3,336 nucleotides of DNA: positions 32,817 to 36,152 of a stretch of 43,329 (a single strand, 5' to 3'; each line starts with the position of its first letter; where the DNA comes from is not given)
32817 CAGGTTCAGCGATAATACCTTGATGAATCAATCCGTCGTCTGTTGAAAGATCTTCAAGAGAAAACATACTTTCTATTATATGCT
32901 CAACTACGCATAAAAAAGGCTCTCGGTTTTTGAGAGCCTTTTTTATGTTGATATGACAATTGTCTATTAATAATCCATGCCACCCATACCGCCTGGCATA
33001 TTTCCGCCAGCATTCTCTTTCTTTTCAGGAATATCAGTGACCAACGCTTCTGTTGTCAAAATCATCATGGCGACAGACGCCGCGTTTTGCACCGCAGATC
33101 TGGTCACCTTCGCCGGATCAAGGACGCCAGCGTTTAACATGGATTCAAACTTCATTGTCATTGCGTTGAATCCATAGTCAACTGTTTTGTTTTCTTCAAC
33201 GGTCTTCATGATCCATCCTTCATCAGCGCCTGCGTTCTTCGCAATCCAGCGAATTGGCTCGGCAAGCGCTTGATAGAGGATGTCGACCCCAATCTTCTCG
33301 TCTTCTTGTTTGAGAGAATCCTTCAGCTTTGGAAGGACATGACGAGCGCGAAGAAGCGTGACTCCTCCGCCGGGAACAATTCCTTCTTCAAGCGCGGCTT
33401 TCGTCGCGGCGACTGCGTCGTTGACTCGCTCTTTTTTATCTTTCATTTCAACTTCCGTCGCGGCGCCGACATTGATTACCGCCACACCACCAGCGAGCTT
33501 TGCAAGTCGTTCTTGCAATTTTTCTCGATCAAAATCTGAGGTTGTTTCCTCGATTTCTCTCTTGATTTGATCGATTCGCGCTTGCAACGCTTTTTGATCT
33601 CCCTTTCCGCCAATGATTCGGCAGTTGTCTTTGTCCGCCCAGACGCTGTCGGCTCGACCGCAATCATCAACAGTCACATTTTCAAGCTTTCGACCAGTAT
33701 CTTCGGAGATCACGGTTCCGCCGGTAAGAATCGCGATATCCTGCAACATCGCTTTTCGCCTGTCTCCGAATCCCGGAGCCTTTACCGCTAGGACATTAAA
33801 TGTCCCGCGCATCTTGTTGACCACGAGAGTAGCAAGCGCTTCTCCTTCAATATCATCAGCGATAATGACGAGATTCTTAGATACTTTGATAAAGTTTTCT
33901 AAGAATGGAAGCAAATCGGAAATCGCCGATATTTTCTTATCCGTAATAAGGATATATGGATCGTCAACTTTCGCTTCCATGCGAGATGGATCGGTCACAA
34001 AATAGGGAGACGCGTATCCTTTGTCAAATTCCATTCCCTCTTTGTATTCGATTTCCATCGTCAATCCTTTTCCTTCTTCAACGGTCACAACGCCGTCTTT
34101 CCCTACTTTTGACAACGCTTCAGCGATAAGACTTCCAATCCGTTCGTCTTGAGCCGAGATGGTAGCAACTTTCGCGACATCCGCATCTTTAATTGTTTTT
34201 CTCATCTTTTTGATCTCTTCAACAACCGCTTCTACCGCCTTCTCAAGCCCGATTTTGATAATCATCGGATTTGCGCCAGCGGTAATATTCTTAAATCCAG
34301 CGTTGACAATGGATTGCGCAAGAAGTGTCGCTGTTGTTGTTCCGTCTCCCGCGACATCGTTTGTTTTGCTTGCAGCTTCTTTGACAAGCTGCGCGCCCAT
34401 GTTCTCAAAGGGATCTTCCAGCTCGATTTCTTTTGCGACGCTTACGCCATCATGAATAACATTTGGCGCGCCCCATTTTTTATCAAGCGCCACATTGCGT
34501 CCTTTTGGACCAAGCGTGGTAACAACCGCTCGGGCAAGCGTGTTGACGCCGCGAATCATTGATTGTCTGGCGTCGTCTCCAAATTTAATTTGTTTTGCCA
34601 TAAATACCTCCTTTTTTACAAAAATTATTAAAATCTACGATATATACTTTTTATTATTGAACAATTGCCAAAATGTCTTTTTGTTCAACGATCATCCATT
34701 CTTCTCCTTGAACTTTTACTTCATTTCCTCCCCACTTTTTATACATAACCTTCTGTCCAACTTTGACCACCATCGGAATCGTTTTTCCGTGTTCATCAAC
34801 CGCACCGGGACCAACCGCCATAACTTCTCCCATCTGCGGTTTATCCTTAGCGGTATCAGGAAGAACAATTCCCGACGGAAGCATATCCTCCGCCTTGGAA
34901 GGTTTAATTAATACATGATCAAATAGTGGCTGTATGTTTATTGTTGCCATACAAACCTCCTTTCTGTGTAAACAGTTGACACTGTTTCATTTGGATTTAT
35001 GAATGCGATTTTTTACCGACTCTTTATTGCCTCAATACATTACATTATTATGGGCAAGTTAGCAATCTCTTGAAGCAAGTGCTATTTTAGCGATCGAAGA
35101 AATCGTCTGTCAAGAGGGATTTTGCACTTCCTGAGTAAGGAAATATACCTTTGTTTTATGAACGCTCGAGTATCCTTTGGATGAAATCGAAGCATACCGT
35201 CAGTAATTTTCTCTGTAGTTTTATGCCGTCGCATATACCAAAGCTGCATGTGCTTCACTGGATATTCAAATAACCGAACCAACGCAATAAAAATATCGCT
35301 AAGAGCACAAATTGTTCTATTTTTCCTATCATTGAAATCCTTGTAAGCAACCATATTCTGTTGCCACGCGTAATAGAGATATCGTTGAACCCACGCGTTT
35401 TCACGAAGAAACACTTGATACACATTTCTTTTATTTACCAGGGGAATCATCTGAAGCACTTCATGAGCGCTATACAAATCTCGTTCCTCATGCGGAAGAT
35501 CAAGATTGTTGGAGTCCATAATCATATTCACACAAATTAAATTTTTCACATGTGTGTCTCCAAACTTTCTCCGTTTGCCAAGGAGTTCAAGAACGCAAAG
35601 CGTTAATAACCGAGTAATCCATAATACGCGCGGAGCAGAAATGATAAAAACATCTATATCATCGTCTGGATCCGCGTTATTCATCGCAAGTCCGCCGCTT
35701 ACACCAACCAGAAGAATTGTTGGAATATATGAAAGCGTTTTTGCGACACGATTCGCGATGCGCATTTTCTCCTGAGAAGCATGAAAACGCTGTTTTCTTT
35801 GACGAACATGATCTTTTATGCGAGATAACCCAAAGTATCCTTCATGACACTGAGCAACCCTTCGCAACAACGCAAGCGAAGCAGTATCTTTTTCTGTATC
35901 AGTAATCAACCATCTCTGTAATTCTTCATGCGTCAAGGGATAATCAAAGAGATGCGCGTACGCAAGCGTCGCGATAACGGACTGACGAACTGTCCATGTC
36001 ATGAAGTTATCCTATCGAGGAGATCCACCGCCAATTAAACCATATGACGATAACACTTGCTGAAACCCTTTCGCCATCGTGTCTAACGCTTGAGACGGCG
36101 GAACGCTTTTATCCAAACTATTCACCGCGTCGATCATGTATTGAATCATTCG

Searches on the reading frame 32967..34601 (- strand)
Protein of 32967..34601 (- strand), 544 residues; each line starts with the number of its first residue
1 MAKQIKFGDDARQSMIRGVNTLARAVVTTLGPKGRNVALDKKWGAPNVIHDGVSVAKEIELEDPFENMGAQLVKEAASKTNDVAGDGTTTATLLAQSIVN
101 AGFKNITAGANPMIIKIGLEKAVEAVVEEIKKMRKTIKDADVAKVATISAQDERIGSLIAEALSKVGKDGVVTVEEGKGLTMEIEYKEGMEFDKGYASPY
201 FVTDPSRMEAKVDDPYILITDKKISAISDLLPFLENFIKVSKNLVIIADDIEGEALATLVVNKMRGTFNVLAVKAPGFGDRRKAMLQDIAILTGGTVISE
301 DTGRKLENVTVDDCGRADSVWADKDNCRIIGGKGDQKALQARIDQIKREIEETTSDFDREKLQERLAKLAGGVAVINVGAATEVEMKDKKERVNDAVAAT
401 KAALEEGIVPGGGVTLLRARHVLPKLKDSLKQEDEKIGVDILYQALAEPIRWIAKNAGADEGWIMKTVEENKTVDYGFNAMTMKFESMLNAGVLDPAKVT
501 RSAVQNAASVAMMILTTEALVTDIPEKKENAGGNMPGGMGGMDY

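Call 19: find_homologous_proteins(query=window:32967-34601:-)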
Query window:32967-34601:- (544 aa): 8000 proteins with E <= 0.001 among 8000 candidates; the best 120 are listed.
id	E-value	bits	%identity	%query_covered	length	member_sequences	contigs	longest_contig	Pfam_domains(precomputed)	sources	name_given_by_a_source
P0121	0.0e+0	1154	99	100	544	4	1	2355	PF00118.30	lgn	-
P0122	0.0e+0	1063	92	97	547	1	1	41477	PF00118.30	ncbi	-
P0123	0.0e+0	1055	91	97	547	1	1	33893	PF00118.30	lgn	-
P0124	0.0e+0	1053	90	97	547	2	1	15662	PF00118.30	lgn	-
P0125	0.0e+0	1049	89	97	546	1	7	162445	PF00118.30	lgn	-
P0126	0.0e+0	1049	89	97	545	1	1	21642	PF00118.30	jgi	jgi:chaperonin GroEL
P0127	0.0e+0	1046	89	98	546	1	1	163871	PF00118.30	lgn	-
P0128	0.0e+0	1044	90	97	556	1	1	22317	PF00118.30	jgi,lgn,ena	-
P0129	0.0e+0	1043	89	97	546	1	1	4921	PF00118.30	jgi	-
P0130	0.0e+0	1042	90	97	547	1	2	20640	PF00118.30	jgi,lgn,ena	-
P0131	0.0e+0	1042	89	97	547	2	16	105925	PF00118.30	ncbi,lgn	-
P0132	0.0e+0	1042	89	97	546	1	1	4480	PF00118.30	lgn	-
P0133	0.0e+0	1033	89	97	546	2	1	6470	PF00118.30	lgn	-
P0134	0.0e+0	1016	87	99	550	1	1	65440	PF00118.30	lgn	-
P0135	0.0e+0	1012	86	98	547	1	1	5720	PF00118.30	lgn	-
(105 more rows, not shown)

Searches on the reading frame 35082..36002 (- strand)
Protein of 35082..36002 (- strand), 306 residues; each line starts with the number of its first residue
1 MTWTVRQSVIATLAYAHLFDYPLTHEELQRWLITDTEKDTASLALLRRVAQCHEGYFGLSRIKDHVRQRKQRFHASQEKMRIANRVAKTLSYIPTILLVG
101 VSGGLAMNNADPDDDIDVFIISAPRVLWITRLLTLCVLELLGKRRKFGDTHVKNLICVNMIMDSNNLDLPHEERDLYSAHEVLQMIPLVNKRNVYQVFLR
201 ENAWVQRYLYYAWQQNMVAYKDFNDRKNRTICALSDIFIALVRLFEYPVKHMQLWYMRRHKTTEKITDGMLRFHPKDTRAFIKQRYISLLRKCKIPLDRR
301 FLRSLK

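Call 77: search_protein_families(library=pfam, proteins=[window:35082-36002:-], max_evalue=0.1)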
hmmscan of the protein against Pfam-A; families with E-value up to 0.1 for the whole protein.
window:35082-36002:- (306 aa): 1 family
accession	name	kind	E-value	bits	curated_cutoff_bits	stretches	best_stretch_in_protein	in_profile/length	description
PF01909.29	NTP_transf_2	-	0.028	15.3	21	1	96-125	14-43/93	Nucleotidyltransferase domain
